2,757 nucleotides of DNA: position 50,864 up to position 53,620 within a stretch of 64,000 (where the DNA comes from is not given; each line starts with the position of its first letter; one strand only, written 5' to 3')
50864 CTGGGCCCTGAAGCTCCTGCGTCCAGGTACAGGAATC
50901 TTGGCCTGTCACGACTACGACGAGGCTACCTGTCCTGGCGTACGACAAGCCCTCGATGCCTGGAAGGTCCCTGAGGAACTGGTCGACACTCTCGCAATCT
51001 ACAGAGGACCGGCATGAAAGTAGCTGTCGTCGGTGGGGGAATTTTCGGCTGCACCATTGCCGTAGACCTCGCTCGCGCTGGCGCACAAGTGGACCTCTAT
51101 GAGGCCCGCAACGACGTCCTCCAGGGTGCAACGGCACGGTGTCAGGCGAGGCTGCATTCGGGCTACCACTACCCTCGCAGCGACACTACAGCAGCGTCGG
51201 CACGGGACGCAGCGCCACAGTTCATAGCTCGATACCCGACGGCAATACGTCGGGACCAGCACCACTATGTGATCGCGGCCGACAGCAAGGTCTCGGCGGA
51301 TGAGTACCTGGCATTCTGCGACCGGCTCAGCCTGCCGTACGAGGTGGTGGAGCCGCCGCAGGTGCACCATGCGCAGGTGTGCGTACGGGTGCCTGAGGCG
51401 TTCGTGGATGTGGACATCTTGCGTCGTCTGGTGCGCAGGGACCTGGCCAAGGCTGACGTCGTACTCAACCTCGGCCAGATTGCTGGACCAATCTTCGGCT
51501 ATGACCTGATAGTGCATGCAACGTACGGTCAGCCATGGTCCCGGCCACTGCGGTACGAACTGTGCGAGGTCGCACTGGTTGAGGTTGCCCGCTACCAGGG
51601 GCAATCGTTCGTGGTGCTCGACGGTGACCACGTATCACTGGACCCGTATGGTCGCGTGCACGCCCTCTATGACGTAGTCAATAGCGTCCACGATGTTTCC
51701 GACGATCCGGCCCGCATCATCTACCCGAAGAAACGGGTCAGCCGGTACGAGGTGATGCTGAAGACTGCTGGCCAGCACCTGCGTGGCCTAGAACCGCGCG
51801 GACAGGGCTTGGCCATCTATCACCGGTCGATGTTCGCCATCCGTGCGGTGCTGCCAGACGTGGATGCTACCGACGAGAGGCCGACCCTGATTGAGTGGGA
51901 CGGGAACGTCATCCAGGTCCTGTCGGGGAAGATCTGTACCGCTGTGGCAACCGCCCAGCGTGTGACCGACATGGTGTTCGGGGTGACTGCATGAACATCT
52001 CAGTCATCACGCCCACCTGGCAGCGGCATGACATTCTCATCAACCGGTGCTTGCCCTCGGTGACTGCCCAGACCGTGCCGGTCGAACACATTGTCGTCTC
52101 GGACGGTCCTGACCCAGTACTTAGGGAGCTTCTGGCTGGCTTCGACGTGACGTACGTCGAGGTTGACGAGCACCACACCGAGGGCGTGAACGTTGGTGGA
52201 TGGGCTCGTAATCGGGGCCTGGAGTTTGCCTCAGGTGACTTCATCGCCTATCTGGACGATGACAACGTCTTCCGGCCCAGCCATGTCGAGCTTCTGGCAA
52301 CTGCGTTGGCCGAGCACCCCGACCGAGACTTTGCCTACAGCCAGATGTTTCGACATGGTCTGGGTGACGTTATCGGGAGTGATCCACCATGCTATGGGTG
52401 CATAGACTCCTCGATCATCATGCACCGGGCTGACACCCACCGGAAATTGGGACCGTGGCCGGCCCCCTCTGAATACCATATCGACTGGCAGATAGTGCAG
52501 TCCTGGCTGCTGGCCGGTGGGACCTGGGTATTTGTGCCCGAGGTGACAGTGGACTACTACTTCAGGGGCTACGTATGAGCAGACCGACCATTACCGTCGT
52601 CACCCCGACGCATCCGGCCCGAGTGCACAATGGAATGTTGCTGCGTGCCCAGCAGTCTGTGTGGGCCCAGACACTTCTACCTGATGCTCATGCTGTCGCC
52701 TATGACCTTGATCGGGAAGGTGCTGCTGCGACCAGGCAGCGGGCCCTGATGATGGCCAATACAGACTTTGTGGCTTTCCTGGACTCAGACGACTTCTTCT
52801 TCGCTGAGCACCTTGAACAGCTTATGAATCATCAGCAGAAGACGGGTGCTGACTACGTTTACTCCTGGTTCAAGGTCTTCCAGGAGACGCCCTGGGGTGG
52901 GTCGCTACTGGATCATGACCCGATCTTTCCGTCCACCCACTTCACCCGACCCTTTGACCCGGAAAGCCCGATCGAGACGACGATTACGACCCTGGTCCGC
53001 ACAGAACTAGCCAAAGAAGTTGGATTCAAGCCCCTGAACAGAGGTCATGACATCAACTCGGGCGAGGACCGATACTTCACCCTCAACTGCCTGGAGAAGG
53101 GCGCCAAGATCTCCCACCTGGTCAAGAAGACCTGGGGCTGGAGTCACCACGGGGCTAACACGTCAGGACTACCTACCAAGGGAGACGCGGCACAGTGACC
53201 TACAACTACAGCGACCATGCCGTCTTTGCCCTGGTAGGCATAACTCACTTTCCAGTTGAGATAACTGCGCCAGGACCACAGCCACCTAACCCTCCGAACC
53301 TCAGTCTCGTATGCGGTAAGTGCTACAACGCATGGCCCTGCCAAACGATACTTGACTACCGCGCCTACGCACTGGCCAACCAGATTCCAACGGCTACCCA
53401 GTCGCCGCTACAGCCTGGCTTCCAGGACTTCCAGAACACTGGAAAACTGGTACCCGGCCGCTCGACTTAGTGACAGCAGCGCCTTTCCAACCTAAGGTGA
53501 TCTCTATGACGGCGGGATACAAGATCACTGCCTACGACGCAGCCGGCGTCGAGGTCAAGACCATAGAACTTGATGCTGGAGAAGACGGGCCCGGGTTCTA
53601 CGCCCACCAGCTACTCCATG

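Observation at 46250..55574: Nine-gene sugar-modification cassette between the tail genes and the endolysin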

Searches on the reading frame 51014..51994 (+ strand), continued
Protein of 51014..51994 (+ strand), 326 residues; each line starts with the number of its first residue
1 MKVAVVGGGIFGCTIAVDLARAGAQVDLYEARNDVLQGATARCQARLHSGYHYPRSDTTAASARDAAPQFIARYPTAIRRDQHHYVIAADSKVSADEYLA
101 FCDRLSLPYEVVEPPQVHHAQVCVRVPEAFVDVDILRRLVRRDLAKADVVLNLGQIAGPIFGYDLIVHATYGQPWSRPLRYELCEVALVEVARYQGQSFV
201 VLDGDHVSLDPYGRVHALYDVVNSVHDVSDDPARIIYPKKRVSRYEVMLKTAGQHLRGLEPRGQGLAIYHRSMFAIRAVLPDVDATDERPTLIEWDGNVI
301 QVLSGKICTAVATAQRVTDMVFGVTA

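Call 100: fold_search(model_id=the predicted structure, library=viral)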
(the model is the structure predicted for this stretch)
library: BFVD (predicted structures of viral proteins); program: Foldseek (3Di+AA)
matches with E <= 10: 465; with E <= 0.001: 33
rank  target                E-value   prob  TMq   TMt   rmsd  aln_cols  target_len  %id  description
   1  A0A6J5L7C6            5.5e-29  1.00  0.90  0.85   2.3       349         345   24  FAD dependent oxidoreductase [uncultured Caudovirales phage]
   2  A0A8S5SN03            6.5e-21  1.00  0.79  0.79   3.4       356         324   17  D-Arginine Dehydrogenase [Podoviridae sp. ctIKM86]
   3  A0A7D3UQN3            1.5e-17  1.00  0.73  0.38   4.4       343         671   10  Uncharacterized protein [Fadolivirus FV1/VV64]
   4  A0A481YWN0            2.1e-17  1.00  0.75  0.39   4.4       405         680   13  Glycosyl transferase [Marseillevirus LCMAC201]
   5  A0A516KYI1            2.3e-10  1.00  0.47  0.56   6.8       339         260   10  (no name in the UniProt tables at hand)
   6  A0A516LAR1            8.4e-08  1.00  0.47  0.55   6.7       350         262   11  (no name in the UniProt tables at hand)
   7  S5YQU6                9.4e-08  1.00  0.48  0.57   6.4       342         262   14  Oxidoreductase [Mycobacterium phage Phelemich]
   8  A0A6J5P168            1.7e-07  1.00  0.45  0.47  10.3       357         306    9  Uncharacterized protein [uncultured Caudovirales phage]
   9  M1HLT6                1.9e-07  1.00  0.42  0.32  10.5       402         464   11  (no name in the UniProt tables at hand)
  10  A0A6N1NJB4            6.7e-07  1.00  0.52  0.47   7.5       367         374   11  Monooxygenase [Tupanvirus soda lake]
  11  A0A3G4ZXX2            9.0e-07  1.00  0.52  0.48   5.9       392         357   11  Monooxygenase, FAD-binding domain-containing protein [Edafosvirus sp.]
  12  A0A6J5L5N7            1.2e-06  1.00  0.44  0.38   9.5       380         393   11  Flavin-dependent halogenase [uncultured Caudovirales phage]
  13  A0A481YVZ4            2.6e-06  1.00  0.50  0.36  10.0       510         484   10  Flavin-containing amine oxidase [Marseillevirus LCMAC103]
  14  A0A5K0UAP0            2.8e-06  1.00  0.40  0.65  16.5       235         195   14  Uncharacterized protein (Fragment) [Yasminevirus sp. GU-2018]
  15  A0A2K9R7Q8            4.0e-06  1.00  0.46  0.36  11.0       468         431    9  (no name in the UniProt tables at hand)
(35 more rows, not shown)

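Call 104: search_protein_families(library=padloc, proteins=[window:51014-51994:+], max_evalue=0.001)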
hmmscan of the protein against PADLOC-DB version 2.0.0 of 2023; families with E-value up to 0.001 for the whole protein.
window:51014-51994:+ (326 aa): 2 families
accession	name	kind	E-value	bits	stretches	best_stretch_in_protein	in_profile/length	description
PDLC03858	LmuA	-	1.4e-07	28.4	1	2-63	56-119/827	-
PDLC01086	C3a186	-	3e-06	24.8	1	1-40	1-40/384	"C-3?,4? desaturase"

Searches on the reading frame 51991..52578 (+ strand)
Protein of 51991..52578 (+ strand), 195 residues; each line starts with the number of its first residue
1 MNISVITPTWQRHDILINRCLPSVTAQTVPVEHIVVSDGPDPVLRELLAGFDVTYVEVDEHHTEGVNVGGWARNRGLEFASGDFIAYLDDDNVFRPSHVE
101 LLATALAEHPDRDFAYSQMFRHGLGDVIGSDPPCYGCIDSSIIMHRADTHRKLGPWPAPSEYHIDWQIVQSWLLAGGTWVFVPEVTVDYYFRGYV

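Call 4: search_protein_families(library=pfam, proteins=[window:51991-52578:+], max_evalue=0.01)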
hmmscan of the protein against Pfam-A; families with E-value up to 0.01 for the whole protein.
window:51991-52578:+ (195 aa): 2 families
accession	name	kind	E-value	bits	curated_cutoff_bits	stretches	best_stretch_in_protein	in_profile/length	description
PF00535.33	Glycos_transf_2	-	1.4e-14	54.8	23.3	1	4-118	1-115/168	Glycosyl transferase family 2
PF13641.12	Glyco_tranf_2_3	-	2.3e-06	28.3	27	1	3-112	3-116/230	Glycosyltransferase like family 2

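Call 12: search_protein_families(library=ncbifam, proteins=[window:51991-52578:+], max_evalue=0.01)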
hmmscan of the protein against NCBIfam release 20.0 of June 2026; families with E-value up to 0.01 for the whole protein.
window:51991-52578:+ (195 aa): 13 families
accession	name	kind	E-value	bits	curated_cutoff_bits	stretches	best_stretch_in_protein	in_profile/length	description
NF007482.0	PRK10073.1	equivalog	1.4e-10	40.7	423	1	2-111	7-114/334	glycosyltransferase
NF041394.1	GtaseAglG_Halo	equivalog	8.4e-10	38.4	440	1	1-106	1-107/304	glucosyl-dolichyl phosphate glucuronosyltransferase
NF041875.1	EPS_EpsD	equivalog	1.5e-09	37.7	370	1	3-110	1-105/325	exopolysaccharide biosynthesis glycosyltransferase EpsD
NF047683.1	TeichurnBiosyTuaG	equivalog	1.7e-08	34.4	400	1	2-102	7-107/252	teichuronic acid biosynthesis protein TuaG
TIGR03965.1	mycofact_glyco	equivalog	6.6e-08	31.8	280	1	2-107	75-180/467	mycofactocin biosynthesis glycosyltransferase MftF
NF050050.1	ProtGlycPglI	equivalog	9e-07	28.5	500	1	2-103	3-105/306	GalNAc(5)-diNAcBac-PP-undecaprenol beta-1,3-glucosyltransferase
NF038299.1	EPS_HpsN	equivalog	5.7e-05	22.2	425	1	2-111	2-111/317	hormogonium polysaccharide biosynthesis glycosyltransferase HpsN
NF038302.1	EPS_HpsE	equivalog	7.5e-05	21.8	300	1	69-111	74-116/307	hormogonium polysaccharide biosynthesis glycosyltransferase HpsE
TIGR04440.1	glyco_TIGR04440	domain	0.00014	21.7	70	1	3-121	2-121/215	TIGR00180 family glycosyltransferase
TIGR04017.1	WcaA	equivalog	0.00017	21.3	495.75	1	3-110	7-114/279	colanic acid biosynthesis glycosyltransferase WcaA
NF007453.0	PRK10018.1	equivalog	0.00032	20.5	382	1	3-116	8-121/280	colanic acid biosynthesis glycosyltransferase WcaA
NF050113.1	gal_furan_GlfT1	equivalog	0.00047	19.6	330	1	8-108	6-104/290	galactofuranosyltransferase GlfT1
TIGR04009.1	wcaE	equivalog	0.0036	16.6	369.2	1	1-109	1-109/248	colanic acid biosynthesis glycosyltransferase WcaE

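Call 13: search_protein_families(library=phrogs, proteins=[window:51991-52578:+], max_evalue=0.001)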
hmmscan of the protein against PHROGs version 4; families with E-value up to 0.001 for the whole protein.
window:51991-52578:+ (195 aa): 1 family
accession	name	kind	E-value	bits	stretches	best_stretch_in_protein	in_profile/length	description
phrog_14775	-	moron, auxiliary metabolic gene and host takeover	3.4e-08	34.4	1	1-118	3-97/203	glycosyltransferase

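Call 32: search_dna_similar(query=window:51991-52578:+, collection=phages, mode=protein, max_rows=30, max_evalue=0.001, rows=spread)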
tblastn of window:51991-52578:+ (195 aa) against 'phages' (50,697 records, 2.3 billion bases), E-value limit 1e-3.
Records with a match: 25; places in all: 25; records where one place covers at least 80% of the query: 0.
Best place of each record, by identity: <60% 25.
By first word of the organism name: Bacteriophage 8; Prochlorococcus 4; Salmonella 3; Listeria 3; uncultured 3; Campylobacter 2; Enterococcus 1; Marine 1.
By host as written in the record: - 13; Listeria monocytogenes 3; Homo sapiens 2; Campylobacter jejuni 2; Prochlorococcus sp. NATL1A 2; Salmonella enterica subsp. enterica serovar Kentucky 1; Enterococcus faecalis 1; Prochlorococcus marinus NATL2A 1.
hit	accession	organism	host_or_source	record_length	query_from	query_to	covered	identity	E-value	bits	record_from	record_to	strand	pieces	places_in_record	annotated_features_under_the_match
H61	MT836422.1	Bacteriophage sp.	human fecal samples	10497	2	122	62%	34.7%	3e-6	52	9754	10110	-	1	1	record has no annotation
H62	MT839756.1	Bacteriophage sp.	human fecal samples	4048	1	140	72%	28.5%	2e-8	59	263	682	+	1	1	record has no annotation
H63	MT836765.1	Bacteriophage sp.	human fecal samples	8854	1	145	74%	27.2%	1e-4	47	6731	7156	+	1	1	record has no annotation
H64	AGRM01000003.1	Salmonella enterica subsp. houtenae str. ATCC BAA-1581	Homo sapiens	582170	2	115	58%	33.9%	3e-5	50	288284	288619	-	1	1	glycosyltransferase, group 2 family protein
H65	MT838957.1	Bacteriophage sp.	human fecal samples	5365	3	109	55%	36.0%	1e-4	47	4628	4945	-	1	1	record has no annotation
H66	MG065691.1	Campylobacter phage A11a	Campylobacter jejuni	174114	2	115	58%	32.8%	1e-4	48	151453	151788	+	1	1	record has no annotation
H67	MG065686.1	Campylobacter phage A18a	Campylobacter jejuni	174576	2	115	58%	32.8%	1e-4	48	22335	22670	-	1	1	record has no annotation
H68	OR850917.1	Salmonella phage S.Kent 1-2-1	Salmonella enterica subsp. enterica ...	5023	2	115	58%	32.2%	1e-4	48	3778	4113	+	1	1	record has no annotation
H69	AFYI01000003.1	Salmonella enterica subsp. enterica serovar Infantis str. ...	Homo sapiens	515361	2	115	58%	32.2%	1e-4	48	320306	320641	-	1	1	glycosyltransferase, group 2 family protein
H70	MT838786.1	Bacteriophage sp.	human fecal samples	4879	2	112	57%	31.9%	1e-4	48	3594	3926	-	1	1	record has no annotation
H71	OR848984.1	Listeria phage LM 4-14-1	Listeria monocytogenes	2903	3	111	56%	31.5%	3e-4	46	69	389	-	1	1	record has no annotation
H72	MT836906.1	Bacteriophage sp.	human fecal samples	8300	3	111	56%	30.9%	3e-5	49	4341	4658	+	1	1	record has no annotation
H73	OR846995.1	Listeria phage LM 4-11-1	Listeria monocytogenes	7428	3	117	59%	29.1%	6e-6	52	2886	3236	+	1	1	record has no annotation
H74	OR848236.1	Listeria phage LM 4-14-1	Listeria monocytogenes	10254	3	117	59%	29.1%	6e-6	51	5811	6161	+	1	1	record has no annotation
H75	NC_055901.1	uncultured phage cr130_1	Rhesus macaque feces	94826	1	105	54%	31.8%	1e-5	50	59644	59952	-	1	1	GtrB-like O-antigen conversion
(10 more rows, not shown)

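Call 104: search_protein_families(library=padloc, proteins=[window:51991-52578:+], max_evalue=0.001)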
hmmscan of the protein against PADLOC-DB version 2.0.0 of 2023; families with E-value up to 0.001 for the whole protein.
window:51991-52578:+ (195 aa): 0 families

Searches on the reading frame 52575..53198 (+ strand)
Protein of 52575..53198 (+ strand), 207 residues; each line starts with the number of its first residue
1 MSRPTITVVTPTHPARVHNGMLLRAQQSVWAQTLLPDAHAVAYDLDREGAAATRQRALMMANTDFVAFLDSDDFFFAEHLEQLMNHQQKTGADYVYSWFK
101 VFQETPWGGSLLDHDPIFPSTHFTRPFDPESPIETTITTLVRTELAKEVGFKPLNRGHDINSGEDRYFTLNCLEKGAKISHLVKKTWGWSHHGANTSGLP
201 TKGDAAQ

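Call 4: search_protein_families(library=pfam, proteins=[window:52575-53198:+], max_evalue=0.01)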
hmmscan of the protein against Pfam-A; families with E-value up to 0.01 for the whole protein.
window:52575-53198:+ (207 aa): 2 families
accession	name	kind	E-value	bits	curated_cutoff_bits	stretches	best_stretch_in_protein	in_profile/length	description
PF00535.33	Glycos_transf_2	-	2.3e-11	44.4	23.3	1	47-149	63-167/168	Glycosyl transferase family 2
PF10111.15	Glyco_tranf_2_2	-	0.00069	19.6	27.3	1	49-104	68-129/276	Glycosyltransferase like family 2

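Call 12: search_protein_families(library=ncbifam, proteins=[window:52575-53198:+], max_evalue=0.01)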
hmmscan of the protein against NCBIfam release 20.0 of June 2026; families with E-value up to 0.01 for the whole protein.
window:52575-53198:+ (207 aa): 8 families
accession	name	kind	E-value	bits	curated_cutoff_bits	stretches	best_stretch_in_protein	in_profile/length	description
NF047683.1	TeichurnBiosyTuaG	equivalog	7.3e-08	32.3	400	1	44-102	68-126/252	teichuronic acid biosynthesis protein TuaG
TIGR03965.1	mycofact_glyco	equivalog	6.9e-05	21.9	280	1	47-91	139-183/467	mycofactocin biosynthesis glycosyltransferase MftF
NF038302.1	EPS_HpsE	equivalog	0.00042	19.4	300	1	46-89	70-113/307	hormogonium polysaccharide biosynthesis glycosyltransferase HpsE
NF050050.1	ProtGlycPglI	equivalog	0.0013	18.1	500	1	47-93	68-113/306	GalNAc(5)-diNAcBac-PP-undecaprenol beta-1,3-glucosyltransferase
NF007482.0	PRK10073.1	equivalog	0.0017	17.5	423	1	46-89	69-112/334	glycosyltransferase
NF007453.0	PRK10018.1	equivalog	0.0019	17.9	382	1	47-97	71-122/280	colanic acid biosynthesis glycosyltransferase WcaA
TIGR04017.1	WcaA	equivalog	0.0025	17.4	495.75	1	47-91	70-114/279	colanic acid biosynthesis glycosyltransferase WcaA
NF041875.1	EPS_EpsD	equivalog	0.0032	16.9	370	1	46-87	63-104/325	exopolysaccharide biosynthesis glycosyltransferase EpsD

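Call 13: search_protein_families(library=phrogs, proteins=[window:52575-53198:+], max_evalue=0.001)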
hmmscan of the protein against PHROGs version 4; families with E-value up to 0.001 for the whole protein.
window:52575-53198:+ (207 aa): 2 families
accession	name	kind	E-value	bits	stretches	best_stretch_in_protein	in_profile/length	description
phrog_14775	-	moron, auxiliary metabolic gene and host takeover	5e-39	135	1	4-201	3-201/203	glycosyltransferase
phrog_22739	-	moron, auxiliary metabolic gene and host takeover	0.00058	20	1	50-99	72-121/327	GtrB-like O-antigen conversion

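Call 15: search_dna_similar(query=window:52575-53198:+, collection=phages, mode=protein, max_rows=30)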
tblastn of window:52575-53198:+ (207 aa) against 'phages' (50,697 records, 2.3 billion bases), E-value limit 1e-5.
Records with a match: 8; places in all: 8; records where one place covers at least 80% of the query: 8.
Best place of each record, by identity: <60% 8.
By first word of the organism name: Streptomyces 4; Arthrobacter 4.
By host as written in the record: Streptomyces mirabilis NRRL B-2400 2; Streptomyces griseofuscus ATCC 23916 2; Arthrobacter globiformis NRRL B-2979 SEA 2; Arthrobacter globiformis NRRL B-2979 1; Arthrobacter globiformis B-2979 1.
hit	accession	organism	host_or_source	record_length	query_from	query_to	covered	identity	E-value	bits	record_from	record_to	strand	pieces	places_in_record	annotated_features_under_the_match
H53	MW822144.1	Streptomyces phage KimJongPhill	Streptomyces mirabilis NRRL B-2400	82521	1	205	99%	50.0%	3e-48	174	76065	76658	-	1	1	107: glycosyltransferase | 108: methyltransferase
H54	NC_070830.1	Streptomyces phage KimJongPhill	Streptomyces mirabilis NRRL B-2400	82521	1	205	99%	50.0%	3e-48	174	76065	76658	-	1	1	107: glycosyltransferase | 108: SAM-dependent methyltransferase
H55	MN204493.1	Streptomyces phage Zuko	Streptomyces griseofuscus ATCC 23916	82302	4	205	98%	49.0%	5e-44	161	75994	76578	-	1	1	106: glycosyltransferase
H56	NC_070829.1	Streptomyces phage Zuko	Streptomyces griseofuscus ATCC 23916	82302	4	205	98%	49.0%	5e-44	161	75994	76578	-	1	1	106: glycosyltransferase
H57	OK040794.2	Arthrobacter phage Atuin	Arthrobacter globiformis NRRL B-2979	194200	6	202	95%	39.6%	8e-34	132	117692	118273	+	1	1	169: glycosyltransferase | 170: glycosyltransferase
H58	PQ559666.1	Arthrobacter phage Talia1610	Arthrobacter globiformis B-2979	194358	6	202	95%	37.6%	4e-29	119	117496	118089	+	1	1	177: glycosyltransferase | 178: glycosyltransferase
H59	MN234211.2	Arthrobacter phage Mimi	Arthrobacter globiformis NRRL B-2979 SEA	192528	6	202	95%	37.6%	5e-29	119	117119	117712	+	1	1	176: glycosyltransferase | 177: glycosyltransferase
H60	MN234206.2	Arthrobacter phage Racecar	Arthrobacter globiformis NRRL B-2979 SEA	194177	6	202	95%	37.6%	5e-29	119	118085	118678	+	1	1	177: glycosyltransferase | 178: glycosyltransferase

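Call 83: search_solved_structures(query=window:52575-53198:+, max_evalue=0.01)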
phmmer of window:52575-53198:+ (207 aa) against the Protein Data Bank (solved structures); distinct sequences matched with E-value up to 0.01: 2.
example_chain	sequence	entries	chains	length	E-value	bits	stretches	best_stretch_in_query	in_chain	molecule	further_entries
9jma_A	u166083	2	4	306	0.00023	24.1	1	47-115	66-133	GalNAc(5)-diNAcBac-PP-undecaprenol beta-1,3-glucosyltransferase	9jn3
6h1j_A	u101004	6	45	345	0.0054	19.6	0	49-98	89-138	Probable ss-1,3-N-acetylglucosaminyltransferase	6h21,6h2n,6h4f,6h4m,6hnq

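Call 104: search_protein_families(library=padloc, proteins=[window:52575-53198:+], max_evalue=0.001)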
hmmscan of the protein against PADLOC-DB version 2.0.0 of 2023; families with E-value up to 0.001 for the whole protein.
window:52575-53198:+ (207 aa): 0 families

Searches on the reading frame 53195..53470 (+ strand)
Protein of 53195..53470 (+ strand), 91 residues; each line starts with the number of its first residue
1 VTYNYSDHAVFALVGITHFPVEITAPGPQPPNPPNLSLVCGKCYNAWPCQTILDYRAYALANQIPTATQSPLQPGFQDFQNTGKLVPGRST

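Call 10: search_protein_families(library=phrogs, proteins=[window:53195-53470:+], max_evalue=0.001)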
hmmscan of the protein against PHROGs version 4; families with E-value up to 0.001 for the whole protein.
window:53195-53470:+ (91 aa): 0 families

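Call 11: search_protein_families(library=pfam, proteins=[window:53195-53470:+], max_evalue=0.01)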
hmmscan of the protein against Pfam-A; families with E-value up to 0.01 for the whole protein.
window:53195-53470:+ (91 aa): 0 families
